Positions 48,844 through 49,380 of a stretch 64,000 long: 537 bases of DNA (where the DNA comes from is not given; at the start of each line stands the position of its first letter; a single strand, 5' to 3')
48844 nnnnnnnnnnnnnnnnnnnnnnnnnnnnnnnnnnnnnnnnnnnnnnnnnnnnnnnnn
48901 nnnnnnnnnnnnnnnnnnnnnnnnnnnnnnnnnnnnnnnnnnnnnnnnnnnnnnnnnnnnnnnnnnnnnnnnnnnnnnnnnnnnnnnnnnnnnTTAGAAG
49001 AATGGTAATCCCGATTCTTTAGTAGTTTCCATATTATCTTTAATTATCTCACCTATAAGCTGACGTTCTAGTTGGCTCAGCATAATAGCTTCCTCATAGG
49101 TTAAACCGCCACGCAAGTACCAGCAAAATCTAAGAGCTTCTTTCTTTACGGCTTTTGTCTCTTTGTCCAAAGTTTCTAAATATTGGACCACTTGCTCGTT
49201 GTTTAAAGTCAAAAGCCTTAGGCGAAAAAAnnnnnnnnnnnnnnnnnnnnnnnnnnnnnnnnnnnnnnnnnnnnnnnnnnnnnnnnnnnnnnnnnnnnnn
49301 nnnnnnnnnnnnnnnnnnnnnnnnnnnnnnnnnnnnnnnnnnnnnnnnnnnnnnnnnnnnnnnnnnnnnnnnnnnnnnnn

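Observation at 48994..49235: Probable programmed -1 ribosomal frameshift fusing the gp26-like chaperone to the gp51-like ORF, a lambda G/GT or P2 E/E'-type arrangement in a T4-like phage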

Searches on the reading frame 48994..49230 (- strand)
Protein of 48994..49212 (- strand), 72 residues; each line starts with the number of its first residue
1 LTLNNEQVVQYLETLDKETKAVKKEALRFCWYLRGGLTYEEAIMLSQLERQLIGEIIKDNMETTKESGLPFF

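Call 4: search_protein_families(library=pfam, proteins=[window:48994-49212:-], max_evalue=0.01)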
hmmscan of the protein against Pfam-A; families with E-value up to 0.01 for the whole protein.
window:48994-49212:- (72 aa): 0 families

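Call 5: search_protein_families(library=phrogs, proteins=[window:48994-49212:-], max_evalue=0.01)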
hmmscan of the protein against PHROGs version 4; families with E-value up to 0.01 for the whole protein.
window:48994-49212:- (72 aa): 0 families

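Call 7: search_dna_similar(query=window:48994-49212:-, collection=phages, mode=protein, max_rows=40, max_evalue=1)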
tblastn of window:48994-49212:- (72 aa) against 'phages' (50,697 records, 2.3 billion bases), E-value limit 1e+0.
Records with a match: 4; places in all: 4; records where one place covers at least 80% of the query: 3.
Best place of each record, by identity: <60% 4.
By first word of the organism name: Agrobacterium 2; Sinorhizobium 1; Xanthomonas 1.
By host as written in the record: Agrobacterium tumefaciens C58 2; Sinohrizobium meliloti NRRL L-50 1; Xanthomonas oryzae pv. oryzae 1.
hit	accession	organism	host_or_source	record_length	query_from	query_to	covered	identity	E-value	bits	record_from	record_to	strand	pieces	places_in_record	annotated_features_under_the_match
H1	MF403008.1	Agrobacterium phage Atu_ph07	Agrobacterium tumefaciens C58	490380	2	72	99%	32.4%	2e-7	51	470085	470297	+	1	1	hypothetical protein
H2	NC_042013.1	Agrobacterium phage Atu_ph07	Agrobacterium tumefaciens C58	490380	2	72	99%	32.4%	2e-7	51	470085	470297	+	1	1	hypothetical protein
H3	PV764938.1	Sinorhizobium phage Phosso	Sinohrizobium meliloti NRRL L-50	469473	17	72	78%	37.5%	3e-6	48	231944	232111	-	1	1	hypothetical protein (x2)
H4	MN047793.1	Xanthomonas phage Xoo-sp13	Xanthomonas oryzae pv. oryzae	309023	11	70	83%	32.3%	7e-1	33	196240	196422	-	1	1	hypothetical protein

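Call 8: get_annotated_region(hit=H1, flank=4000)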
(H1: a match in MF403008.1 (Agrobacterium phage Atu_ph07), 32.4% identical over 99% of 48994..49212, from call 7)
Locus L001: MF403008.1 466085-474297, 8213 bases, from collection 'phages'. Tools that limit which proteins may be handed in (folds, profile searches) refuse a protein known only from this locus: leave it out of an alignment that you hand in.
description: Agrobacterium phage Atu_ph07, complete genome.
organism: Agrobacterium phage Atu_ph07 (NCBI taxid 2024264)
taxonomy: Viruses; Duplodnaviria; Heunggongvirae; Uroviricota; Caudoviricetes; Polybotosvirus; Polybotosvirus Atuph07
host: Agrobacterium tumefaciens C58; source: -; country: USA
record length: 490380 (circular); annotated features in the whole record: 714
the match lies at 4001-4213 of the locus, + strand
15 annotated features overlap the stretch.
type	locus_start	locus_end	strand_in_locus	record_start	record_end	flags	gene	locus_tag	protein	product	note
CDS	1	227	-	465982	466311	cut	-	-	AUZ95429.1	hypothetical protein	-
CDS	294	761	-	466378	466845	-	-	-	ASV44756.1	peptidyl-tRNA hydrolase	peptidyl-tRNA hydrolase, archaeal type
CDS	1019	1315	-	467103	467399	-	-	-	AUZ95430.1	hypothetical protein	-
CDS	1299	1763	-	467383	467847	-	-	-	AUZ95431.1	hypothetical protein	-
CDS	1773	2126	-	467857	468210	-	-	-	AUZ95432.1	hypothetical protein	-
CDS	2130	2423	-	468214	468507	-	-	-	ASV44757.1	hypothetical protein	-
CDS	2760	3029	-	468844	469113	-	-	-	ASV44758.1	hypothetical protein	-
CDS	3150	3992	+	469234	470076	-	-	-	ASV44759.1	hypothetical protein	-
CDS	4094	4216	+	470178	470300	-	-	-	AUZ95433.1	hypothetical protein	-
CDS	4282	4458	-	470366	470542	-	-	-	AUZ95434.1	hypothetical protein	-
CDS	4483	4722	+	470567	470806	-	-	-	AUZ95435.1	hypothetical protein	-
CDS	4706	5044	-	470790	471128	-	-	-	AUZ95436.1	hypothetical protein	-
CDS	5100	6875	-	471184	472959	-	-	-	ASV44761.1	recombination-related endonuclease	recombination-related endonuclease Gp46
CDS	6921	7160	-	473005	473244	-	-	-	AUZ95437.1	hypothetical protein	-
CDS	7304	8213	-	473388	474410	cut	-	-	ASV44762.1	recombination-related endonuclease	-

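Call 9: get_annotated_region(hit=H3, flank=4000)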
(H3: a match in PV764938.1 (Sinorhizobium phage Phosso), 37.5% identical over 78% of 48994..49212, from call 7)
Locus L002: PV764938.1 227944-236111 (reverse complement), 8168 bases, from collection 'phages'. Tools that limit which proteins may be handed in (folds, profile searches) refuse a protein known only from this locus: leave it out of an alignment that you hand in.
description: Sinorhizobium phage Phosso, complete genome.
organism: Sinorhizobium phage Phosso (NCBI taxid 3435197)
taxonomy: Viruses
host: Sinohrizobium meliloti NRRL L-50; source: soil; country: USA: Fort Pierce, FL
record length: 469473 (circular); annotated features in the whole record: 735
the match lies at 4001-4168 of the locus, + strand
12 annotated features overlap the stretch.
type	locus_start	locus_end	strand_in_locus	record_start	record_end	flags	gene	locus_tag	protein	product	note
CDS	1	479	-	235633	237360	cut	-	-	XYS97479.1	portal protein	322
CDS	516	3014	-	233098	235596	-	-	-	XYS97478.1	hypothetical protein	321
CDS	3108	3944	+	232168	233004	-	-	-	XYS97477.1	hypothetical protein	320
CDS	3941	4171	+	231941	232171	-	-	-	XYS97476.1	hypothetical protein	319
CDS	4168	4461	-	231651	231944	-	-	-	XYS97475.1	hypothetical protein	318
CDS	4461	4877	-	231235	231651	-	-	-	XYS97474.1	hypothetical protein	317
CDS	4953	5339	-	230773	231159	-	-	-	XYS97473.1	ribonuclease HI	316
CDS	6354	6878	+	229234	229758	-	-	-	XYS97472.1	Holliday junction resolvase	315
CDS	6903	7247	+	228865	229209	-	-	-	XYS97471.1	hypothetical protein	314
CDS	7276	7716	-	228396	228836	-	-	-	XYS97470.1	hypothetical protein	313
CDS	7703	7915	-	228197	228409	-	-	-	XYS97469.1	hypothetical protein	312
CDS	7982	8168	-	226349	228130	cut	-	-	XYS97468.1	exonuclease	311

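Call 10: get_annotated_region(hit=H4, flank=3000)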
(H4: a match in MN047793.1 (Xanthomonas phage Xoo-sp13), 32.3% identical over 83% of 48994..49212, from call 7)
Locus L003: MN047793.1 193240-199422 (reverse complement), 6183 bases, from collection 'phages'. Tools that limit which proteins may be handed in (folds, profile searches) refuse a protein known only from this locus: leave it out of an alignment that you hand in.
description: Xanthomonas phage Xoo-sp13, complete genome.
organism: Xanthomonas phage Xoo-sp13 (NCBI taxid 2591401)
taxonomy: Viruses; Duplodnaviria; Heunggongvirae; Uroviricota; Caudoviricetes
host: Xanthomonas oryzae pv. oryzae; source: soil; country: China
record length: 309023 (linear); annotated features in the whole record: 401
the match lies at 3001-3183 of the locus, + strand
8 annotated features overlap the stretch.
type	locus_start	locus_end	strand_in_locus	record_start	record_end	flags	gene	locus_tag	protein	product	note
CDS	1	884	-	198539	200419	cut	-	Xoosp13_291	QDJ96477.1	hypothetical protein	-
CDS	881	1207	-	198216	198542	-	-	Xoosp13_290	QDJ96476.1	hypothetical protein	-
CDS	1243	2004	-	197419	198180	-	-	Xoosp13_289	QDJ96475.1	hypothetical protein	-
CDS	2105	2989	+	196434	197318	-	-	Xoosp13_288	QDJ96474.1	baseplate hub subunit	-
CDS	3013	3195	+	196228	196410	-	-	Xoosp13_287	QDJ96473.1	hypothetical protein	-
CDS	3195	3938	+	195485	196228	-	-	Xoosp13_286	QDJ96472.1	hypothetical protein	-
CDS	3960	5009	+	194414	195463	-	-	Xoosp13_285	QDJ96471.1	hypothetical protein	-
CDS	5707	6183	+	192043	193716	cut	-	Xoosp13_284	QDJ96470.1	ATP-dependent helicase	-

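Call 49: search_protein_representatives(alignment_id=A1)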
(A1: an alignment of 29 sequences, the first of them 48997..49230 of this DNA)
Query: 29 sequences, 78 profile positions. Proteins with E-value up to 0.001 (for the whole library): 453; up to 1e-10: 179; up to 1e-30: 2. The best 150 are listed.
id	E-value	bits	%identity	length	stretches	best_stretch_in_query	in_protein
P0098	3.7e-34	132.8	-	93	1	1-78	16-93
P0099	2.9e-33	129.9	-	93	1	1-78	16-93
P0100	3.0e-28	113.8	-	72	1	8-78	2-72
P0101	4.2e-28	113.4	-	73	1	10-78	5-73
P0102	6.0e-28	112.8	-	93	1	1-78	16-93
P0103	1.8e-26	108.1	-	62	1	18-78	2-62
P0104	8.4e-26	106.0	-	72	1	9-78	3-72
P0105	1.5e-25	105.2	-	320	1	2-78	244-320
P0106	3.2e-25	104.1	-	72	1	10-78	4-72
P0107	3.2e-25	104.1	-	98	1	1-78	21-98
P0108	2.1e-24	101.5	-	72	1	7-78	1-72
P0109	3.8e-24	100.7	-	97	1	4-75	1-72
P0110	5.8e-24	100.1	-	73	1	6-78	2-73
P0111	7.3e-24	99.8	-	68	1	12-78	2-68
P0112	7.8e-24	99.7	-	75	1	4-78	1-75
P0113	1.3e-23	99.0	-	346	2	2-77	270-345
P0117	1.2e-22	95.9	-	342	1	2-78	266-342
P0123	4.6e-22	94.0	-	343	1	2-78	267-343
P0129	1.7e-21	92.2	-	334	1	2-78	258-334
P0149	3.6e-19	84.7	-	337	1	2-76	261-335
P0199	5.3e-14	68.2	-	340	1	3-74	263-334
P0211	1.8e-13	66.5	-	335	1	2-76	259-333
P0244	5.3e-12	61.8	-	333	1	2-76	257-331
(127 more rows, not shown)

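Call 52: search_protein_families(library=pfam, proteins=[P0105, P0113, P0117, P0123, P0129, P0199, P0211, P0244], max_evalue=0.01)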
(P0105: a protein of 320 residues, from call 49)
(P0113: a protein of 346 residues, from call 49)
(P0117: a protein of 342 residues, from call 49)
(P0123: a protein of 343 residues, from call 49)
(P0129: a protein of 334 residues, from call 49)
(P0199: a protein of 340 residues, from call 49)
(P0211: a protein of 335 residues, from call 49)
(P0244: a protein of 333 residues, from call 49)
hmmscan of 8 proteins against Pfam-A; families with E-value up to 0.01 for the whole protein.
P0105 (320 aa): 1 family
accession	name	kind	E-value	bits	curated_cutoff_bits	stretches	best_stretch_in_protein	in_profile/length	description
PF12322.14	T4_baseplate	-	4.4e-07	30.2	24.5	1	26-233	42-208/219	T4 bacteriophage base plate protein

P0113 (346 aa): 1 family
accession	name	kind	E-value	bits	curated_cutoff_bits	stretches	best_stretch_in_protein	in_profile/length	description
PF12322.14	T4_baseplate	-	1.8e-07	31.5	24.5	1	65-260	60-209/219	T4 bacteriophage base plate protein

P0117 (342 aa): 1 family
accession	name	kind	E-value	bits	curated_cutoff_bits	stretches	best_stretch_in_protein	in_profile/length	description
PF12322.14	T4_baseplate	-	2.9e-07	30.8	24.5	1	58-255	46-208/219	T4 bacteriophage base plate protein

P0123 (343 aa): 1 family
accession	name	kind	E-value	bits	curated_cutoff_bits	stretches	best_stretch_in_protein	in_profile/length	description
PF12322.14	T4_baseplate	-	1.6e-09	38.2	24.5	1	55-228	42-182/219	T4 bacteriophage base plate protein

P0129 (334 aa): 1 family
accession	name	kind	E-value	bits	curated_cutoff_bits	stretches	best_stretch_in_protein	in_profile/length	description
PF12322.14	T4_baseplate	-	3.4e-06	27.4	24.5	1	49-251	42-210/219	T4 bacteriophage base plate protein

P0199 (340 aa): 3 families
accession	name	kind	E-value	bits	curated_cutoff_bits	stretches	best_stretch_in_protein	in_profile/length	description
PF12322.14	T4_baseplate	-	6.1e-07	29.8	24.5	1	54-254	43-211/219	T4 bacteriophage base plate protein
PF14255.11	Cys_rich_CPXG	-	0.0018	18.6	25.2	0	98-115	1-18/52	Cysteine-rich CPXCG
PF05129.18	Zn_ribbon_Elf1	-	0.0022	18.5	29.8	0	238-261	20-43/79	Transcription elongation factor Elf1 like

P0211 (335 aa): 2 families
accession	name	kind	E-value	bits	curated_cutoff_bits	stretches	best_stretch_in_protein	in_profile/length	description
PF12322.14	T4_baseplate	-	2.8e-15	57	24.5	1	51-249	42-209/219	T4 bacteriophage base plate protein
PF13248.11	Zn_ribbon_3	-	0.00092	19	27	0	95-108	2-15/26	zinc-ribbon domain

P0244 (333 aa): 1 family
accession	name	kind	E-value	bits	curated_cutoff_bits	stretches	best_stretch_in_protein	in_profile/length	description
PF12322.14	T4_baseplate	-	5e-09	36.6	24.5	1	54-248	41-210/219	T4 bacteriophage base plate protein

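Call 64: predict_structure(alignment_id=A3)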
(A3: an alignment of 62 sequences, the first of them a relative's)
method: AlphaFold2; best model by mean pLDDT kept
length: 343 residues; sequences in the alignment: 62
mean_pLDDT: 95.0   pTM: 0.90
mean pLDDT of the five models: 95.0, 94.7, 94.5, 94.5, 94.2
residues with pLDDT >= 90: 313; 70-90: 24; 50-70: 4; < 50: 2
segments of 3 or more residues with pLDDT < 50: none
pLDDT, mean of each block of 10 residues (from residue 1): 75 94 91 95 96 98 97 98 98 96 98 97 97 98 98 97 97 98 98 98 97 98 98 97 97 97 97 96 97 93 87 90 92 92 73
secondary structure, 60 per line:
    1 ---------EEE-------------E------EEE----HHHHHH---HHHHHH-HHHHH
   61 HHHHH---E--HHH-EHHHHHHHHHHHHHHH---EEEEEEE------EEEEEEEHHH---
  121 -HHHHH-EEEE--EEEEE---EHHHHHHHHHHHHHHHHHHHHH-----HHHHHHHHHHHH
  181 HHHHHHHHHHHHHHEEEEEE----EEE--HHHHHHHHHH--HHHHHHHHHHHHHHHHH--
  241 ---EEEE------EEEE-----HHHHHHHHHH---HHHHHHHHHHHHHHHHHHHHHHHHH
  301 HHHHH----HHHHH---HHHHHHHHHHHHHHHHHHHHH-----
elements in order: E10-12 E33-35 H40-45 H49-54 H56-65 H77-91 E95-101 E108-114 H122-126 E128-131 E134-138 H143-163 H169-194 E195-200 E205-207 H210-219 H222-238 E244-247 E254-257 H263-272 H276-305 H310-314 H318-338

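Call 69: fold_search(model_id=the predicted structure, library=pdb)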
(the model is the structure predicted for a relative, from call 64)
No match with E <= 0.001 here; weaker rows may still be real.
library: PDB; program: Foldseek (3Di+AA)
matches with E <= 10: 500; with E <= 0.001: 0
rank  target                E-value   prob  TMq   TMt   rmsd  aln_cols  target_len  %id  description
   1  9f2r_B                2.7e-01  0.06  0.12  0.07  22.3       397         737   10  Influenza A/H17N10 polymerase with bound promoter and 3' end of template in active site (released 2024-09-18)
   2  7bmh_B                4.3e-01  0.09  0.13  0.18  22.9       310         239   10  Crystal structure of a light-driven proton pump LR (Mac) from Leptosphaeria maculans (released 2021-07-07)
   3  7b19                  7.4e-01  0.02  0.09  0.05  22.5       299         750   12  Mutant Myosin-II-GGG motor domain (released 2021-01-13)
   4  8qyu_A                7.4e-01  0.02  0.09  0.05  23.8       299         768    7  Beta-cardiac myosin S1 fragment in the pre-powerstroke state complexed to Omecamtiv mecarbil (released 2023-12-13)
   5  7xms_R                7.8e-01  0.07  0.12  0.14  16.2       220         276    9  CryoEM structure of somatostatin receptor 4 (SSTR4) in complex with Gi1 and its endogeneous ligand SST-14 (released 2022-08-03)
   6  9f37_B                7.8e-01  0.03  0.11  0.07  22.7       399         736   10  Replication-like initiation state of influenza polymerase with GTP and CTP at respectively the -1 and +1 positions (st (released 2024-09-18)
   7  5z7b_A                8.6e-01  0.05  0.12  0.18  21.9       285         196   13  Crystal structure of the VanR transcription factor in complex with vanillate (released 2018-08-29)
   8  6szu_B                9.1e-01  0.02  0.10  0.07  22.6       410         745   10  Bat Influenza A polymerase pre-termination complex with pyrophosphate using 44-mer vRNA template with mutated oligo(U) (released 2020-04-15)
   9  9k4e_A                9.1e-01  0.07  0.13  0.05  19.9       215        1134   10  SuperFi Cas9 - mismatch 22nt sgRNA - DNA ternary complex class1 (released 2025-10-22)
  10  7dhw                  1.0e+00  0.02  0.09  0.05  24.1       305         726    6  Crystal structure of myosin-XI motor domain in complex with ADP-ALF4 (released 2021-05-19)
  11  7r0e_B                1.0e+00  0.02  0.11  0.07  23.6       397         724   10  Early transcription elongation state of influenza A/H7N9 polymerase backtracked due to double incoproation of nucleoti (released 2022-12-28)
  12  8r3l_B                1.1e+00  0.02  0.10  0.06  21.9       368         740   10  Influenza A/H7N9 polymerase in pre-initiation state, intermediate conformation (I) with PB2-C(I), ENDO(T), and Pol II  (released 2024-02-21)
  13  8ts9_A                1.1e+00  0.02  0.09  0.04  20.9       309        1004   11  Human PI3K p85alpha/p110alpha H1047R bound to compound 1 (released 2023-11-22)
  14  7pzp_A                1.3e+00  0.02  0.09  0.05  19.2       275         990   11  Mitochondrial DNA dependent RNA polymerase homodimer. (released 2022-09-28)
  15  2otg_A                1.4e+00  0.02  0.09  0.05  24.2       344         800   10  Rigor-like structures of muscle myosins reveal key mechanical elements in the transduction pathways of this allosteric (released 2007-05-29)
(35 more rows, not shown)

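Call 72: find_encoding_contigs(protein=P0123, flank=6000, max_places=2)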
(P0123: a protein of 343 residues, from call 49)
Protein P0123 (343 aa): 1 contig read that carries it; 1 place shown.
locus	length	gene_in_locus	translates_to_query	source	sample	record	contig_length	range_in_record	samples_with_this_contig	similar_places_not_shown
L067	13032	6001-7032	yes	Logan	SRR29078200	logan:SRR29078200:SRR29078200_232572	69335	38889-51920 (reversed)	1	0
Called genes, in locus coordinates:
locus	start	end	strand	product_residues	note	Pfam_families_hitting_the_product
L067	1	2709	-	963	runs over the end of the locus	PF07230:Portal_T4, PF14890:Intein_splicing, PF13392:HNH_3 (faint), PF07230:Portal_T4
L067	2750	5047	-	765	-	-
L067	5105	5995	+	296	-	PF12322:T4_baseplate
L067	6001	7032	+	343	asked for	PF12322:T4_baseplate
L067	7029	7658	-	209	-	-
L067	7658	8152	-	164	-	-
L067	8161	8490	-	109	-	-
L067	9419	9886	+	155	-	PF19835:SegE_GIY-YIG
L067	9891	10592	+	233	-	-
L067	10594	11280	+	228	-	-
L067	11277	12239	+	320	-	-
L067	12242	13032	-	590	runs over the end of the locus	PF02463:SMC_N (weak), PF13476:AAA_23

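Call 73: find_encoding_contigs(protein=P0211, flank=6000, max_places=2)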
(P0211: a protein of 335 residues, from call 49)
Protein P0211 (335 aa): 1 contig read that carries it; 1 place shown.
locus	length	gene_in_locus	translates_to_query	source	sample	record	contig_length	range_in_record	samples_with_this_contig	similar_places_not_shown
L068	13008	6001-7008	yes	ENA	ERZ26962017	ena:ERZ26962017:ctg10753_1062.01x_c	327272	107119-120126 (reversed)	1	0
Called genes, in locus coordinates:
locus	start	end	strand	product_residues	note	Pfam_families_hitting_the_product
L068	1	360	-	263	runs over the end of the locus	-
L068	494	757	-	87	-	PF11195:Tad2-like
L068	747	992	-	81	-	-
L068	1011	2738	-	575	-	PF07230:Portal_T4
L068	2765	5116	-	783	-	-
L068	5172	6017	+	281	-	PF12322:T4_baseplate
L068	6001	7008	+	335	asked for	PF12322:T4_baseplate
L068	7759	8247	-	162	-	PF19835:SegE_GIY-YIG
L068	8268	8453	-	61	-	-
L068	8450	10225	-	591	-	PF13476:AAA_23, PF02463:SMC_N (weak)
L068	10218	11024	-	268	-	-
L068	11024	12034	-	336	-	PF00149:Metallophos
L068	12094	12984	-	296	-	-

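Call 78: fold_search(model_id=the predicted structure, library=viral)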
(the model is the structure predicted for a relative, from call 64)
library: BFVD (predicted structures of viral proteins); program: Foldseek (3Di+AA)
matches with E <= 10: 500; with E <= 0.001: 58
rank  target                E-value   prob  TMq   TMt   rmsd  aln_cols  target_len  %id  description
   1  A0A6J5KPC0            4.0e-15  1.00  0.67  0.80   3.3       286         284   18  Baseplate hub assembly protein, bacteriophage T4-like [uncultured Caudovirales phage]
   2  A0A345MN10            8.1e-15  1.00  0.65  0.77   3.5       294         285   21  (no name in the UniProt tables at hand)
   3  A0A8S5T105            1.1e-13  1.00  0.66  0.73   3.4       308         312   20  Baseplate protein [Myoviridae sp. ctWb16]
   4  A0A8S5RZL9            1.3e-08  1.00  0.47  0.39   9.4       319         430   11  Uncharacterized protein [Myoviridae sp. ctNQV2]
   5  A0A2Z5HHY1            1.9e-08  1.00  0.45  0.74   4.4       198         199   24  (no name in the UniProt tables at hand)
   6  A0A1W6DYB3            3.4e-08  1.00  0.46  0.60   6.3       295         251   16  Putative baseplate hub subunit [Aeromonas phage phiA8-29]
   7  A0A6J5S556            3.6e-08  1.00  0.45  0.55  11.9       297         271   11  Baseplate hub assembly protein, bacteriophage T4-like [uncultured Caudovirales phage]
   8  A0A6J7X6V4            4.7e-08  1.00  0.41  0.46   9.0       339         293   16  Uncharacterized protein [uncultured Caudovirales phage]
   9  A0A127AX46            5.5e-08  1.00  0.51  0.68   5.7       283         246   12  Baseplate hub subunit [Bacillus phage SP-15]
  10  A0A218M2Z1            8.0e-08  1.00  0.47  0.62   6.4       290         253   12  Baseplate hub assembly chaperone [Acidovorax phage ACP17]
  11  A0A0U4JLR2            1.1e-07  1.00  0.50  0.66   5.3       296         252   15  (no name in the UniProt tables at hand)
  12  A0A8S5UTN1            2.5e-07  1.00  0.38  0.25   8.7       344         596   11  Optinuerin [Myoviridae sp. ctYA416]
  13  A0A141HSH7            2.9e-07  1.00  0.45  0.41   7.6       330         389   13  (no name in the UniProt tables at hand)
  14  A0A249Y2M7            2.9e-07  1.00  0.45  0.59   6.6       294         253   14  Baseplate hub subunit [Serratia phage 2050H1]
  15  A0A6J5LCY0            3.1e-07  1.00  0.50  0.68   5.5       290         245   12  Uncharacterized protein [uncultured Caudovirales phage]
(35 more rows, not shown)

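Call 82: find_encoding_contigs(protein=P0113, flank=4000, max_places=1)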
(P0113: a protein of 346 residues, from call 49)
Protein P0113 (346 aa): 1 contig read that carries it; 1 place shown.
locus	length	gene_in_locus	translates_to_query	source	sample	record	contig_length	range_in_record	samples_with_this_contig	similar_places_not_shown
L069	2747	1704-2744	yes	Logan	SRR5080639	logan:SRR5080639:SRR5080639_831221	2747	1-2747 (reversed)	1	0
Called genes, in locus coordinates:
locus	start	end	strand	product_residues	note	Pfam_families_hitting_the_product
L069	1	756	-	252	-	?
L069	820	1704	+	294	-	PF12322:T4_baseplate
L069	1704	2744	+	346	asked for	PF12322:T4_baseplate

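Call 83: find_encoding_contigs(protein=P0117, flank=4000, max_places=1)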
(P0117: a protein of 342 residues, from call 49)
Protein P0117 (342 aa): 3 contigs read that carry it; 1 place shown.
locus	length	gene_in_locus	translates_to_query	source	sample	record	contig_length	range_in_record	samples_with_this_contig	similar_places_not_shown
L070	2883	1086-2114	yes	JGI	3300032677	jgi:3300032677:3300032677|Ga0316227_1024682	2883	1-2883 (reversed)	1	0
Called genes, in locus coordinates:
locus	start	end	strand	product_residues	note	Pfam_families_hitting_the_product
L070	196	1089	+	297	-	PF12322:T4_baseplate (weak)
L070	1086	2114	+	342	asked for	PF12322:T4_baseplate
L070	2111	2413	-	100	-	-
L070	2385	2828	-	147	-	-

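Call 84: find_encoding_contigs(protein=P0129, flank=4000, max_places=1)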
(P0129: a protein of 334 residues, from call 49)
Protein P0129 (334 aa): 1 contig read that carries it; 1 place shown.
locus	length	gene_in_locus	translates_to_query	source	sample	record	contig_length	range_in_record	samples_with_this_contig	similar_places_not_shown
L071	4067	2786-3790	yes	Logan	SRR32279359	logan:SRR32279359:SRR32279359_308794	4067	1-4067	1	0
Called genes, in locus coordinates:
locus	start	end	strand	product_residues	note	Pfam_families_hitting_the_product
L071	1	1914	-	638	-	?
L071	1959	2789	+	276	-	PF12322:T4_baseplate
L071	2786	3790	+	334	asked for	PF12322:T4_baseplate (weak)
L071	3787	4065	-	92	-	?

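Call 85: find_encoding_contigs(protein=P0149, flank=4000, max_places=1)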
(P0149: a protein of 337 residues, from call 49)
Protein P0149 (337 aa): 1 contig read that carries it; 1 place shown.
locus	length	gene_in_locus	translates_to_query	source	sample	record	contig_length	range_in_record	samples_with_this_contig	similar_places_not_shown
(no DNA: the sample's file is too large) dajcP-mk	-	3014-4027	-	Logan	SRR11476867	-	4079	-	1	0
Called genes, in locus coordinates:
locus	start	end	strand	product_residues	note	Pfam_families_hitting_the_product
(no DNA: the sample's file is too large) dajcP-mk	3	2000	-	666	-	?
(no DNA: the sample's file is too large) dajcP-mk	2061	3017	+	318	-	PF12322:T4_baseplate (faint)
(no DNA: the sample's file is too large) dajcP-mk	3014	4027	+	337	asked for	PF12322:T4_baseplate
